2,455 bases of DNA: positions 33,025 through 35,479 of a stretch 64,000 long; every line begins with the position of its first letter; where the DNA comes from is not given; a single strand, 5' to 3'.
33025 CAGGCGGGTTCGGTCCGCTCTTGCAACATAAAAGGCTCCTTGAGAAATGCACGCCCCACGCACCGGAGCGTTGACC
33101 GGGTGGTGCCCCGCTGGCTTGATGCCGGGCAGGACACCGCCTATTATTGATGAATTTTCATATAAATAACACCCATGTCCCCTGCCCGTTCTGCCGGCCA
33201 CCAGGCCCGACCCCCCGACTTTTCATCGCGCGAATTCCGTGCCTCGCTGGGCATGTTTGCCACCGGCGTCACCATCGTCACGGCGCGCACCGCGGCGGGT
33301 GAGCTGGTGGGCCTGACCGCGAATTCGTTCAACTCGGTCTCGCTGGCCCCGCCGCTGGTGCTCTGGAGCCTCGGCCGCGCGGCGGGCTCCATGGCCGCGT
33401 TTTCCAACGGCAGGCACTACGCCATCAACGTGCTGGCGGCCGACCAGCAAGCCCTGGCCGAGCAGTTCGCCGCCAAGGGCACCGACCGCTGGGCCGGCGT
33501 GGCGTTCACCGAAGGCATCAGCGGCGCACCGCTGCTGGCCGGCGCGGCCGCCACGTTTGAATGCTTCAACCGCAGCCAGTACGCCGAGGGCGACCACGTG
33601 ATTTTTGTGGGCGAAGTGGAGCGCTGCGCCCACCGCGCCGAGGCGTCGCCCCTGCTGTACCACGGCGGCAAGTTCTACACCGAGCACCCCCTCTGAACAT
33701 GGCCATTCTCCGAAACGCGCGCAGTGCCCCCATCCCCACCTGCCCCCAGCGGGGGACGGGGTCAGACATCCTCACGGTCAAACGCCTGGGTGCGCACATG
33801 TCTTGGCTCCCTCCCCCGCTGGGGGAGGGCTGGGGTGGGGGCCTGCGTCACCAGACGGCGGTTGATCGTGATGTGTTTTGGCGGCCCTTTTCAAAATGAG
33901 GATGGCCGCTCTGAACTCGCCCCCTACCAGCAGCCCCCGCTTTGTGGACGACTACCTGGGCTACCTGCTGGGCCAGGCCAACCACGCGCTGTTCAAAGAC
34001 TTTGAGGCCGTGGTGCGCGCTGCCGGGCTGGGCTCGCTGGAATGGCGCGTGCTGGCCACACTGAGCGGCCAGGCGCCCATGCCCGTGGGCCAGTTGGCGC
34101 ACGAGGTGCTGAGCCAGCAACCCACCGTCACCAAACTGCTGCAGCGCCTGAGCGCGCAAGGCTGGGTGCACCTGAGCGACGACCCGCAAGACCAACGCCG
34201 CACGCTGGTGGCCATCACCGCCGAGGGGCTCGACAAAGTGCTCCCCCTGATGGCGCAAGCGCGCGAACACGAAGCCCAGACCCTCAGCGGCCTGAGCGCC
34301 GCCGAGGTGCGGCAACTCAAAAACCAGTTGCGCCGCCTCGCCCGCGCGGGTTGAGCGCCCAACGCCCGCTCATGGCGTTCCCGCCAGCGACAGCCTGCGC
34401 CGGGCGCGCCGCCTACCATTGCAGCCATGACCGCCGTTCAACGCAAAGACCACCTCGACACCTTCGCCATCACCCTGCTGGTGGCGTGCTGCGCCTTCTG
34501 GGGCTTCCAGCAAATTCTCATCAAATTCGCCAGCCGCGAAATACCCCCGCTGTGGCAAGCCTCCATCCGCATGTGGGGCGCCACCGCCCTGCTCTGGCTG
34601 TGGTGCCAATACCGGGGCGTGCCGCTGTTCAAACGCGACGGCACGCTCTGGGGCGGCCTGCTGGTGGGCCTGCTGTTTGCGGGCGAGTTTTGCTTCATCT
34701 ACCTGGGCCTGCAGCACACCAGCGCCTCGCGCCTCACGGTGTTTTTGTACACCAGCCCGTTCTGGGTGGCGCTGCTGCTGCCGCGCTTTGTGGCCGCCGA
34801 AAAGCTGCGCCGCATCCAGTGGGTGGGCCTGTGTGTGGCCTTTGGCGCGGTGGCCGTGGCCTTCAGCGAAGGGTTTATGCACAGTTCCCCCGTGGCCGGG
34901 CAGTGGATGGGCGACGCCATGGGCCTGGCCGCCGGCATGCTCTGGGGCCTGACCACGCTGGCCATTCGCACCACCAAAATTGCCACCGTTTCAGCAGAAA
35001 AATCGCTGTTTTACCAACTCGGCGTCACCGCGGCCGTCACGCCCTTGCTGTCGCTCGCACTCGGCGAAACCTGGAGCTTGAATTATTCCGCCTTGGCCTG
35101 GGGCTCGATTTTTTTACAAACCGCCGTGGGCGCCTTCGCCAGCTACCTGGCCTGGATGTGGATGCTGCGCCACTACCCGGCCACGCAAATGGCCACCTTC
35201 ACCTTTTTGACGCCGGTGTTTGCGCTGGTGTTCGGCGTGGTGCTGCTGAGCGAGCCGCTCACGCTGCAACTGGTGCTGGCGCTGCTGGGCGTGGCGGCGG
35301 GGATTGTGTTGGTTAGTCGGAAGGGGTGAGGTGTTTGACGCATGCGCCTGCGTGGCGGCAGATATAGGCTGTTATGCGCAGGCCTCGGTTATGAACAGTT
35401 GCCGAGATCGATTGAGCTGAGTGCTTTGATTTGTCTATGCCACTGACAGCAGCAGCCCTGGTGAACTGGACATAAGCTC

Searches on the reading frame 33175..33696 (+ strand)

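Call 37: search_protein_families(library=pfam, proteins=[window:33175-33696:+], max_evalue=0.001)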
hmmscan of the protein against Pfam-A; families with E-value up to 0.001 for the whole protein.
window:33175-33696:+ (173 aa): 1 family
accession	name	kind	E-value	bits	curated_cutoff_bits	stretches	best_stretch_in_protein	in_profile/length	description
PF01613.24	Flavin_Reduct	-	1.5e-39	136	27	1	26-169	2-151/153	Flavin reductase like domain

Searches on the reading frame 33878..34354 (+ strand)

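Call 37: search_protein_families(library=pfam, proteins=[window:33878-34354:+], max_evalue=0.001)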
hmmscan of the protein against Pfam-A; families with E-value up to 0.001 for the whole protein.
window:33878-34354:+ (158 aa): 6 families
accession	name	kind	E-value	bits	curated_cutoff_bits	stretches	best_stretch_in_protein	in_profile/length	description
PF01047.28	MarR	-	2e-10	40.8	24.6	1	55-108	5-58/59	MarR family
PF12802.13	MarR_2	-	1e-09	38.9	27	1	50-108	2-61/61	MarR family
PF13463.12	HTH_27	-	2.6e-05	24.8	22.2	1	51-117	1-68/68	Winged helix DNA-binding domain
PF25212.1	HVO_A0114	-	0.00058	20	27.6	0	51-106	20-75/84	HVO_A0114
PF01978.25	TrmB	-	0.00071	19.8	25.6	0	49-101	4-56/68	Sugar-specific transcriptional regulator TrmB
PF03965.22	Penicillinase_R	-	0.00072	20.3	22.6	0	51-99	1-53/115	Penicillinase repressor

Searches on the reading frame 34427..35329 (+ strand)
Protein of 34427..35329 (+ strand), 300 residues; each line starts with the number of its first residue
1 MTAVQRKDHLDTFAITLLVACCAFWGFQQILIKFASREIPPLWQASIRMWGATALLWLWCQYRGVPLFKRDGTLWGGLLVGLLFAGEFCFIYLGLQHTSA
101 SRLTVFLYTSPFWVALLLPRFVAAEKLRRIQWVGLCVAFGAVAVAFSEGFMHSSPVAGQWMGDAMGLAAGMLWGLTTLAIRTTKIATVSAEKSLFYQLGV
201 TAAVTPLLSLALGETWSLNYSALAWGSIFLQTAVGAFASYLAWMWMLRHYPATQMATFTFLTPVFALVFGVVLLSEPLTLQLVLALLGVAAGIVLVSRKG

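Call 37: search_protein_families(library=pfam, proteins=[window:34427-35329:+], max_evalue=0.001)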
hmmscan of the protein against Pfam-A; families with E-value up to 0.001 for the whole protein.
window:34427-35329:+ (300 aa): 1 family
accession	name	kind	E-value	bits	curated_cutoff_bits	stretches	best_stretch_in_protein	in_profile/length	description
PF00892.27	EamA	-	8.5e-33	113.9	28.2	2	13-145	2-133/135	EamA-like transporter family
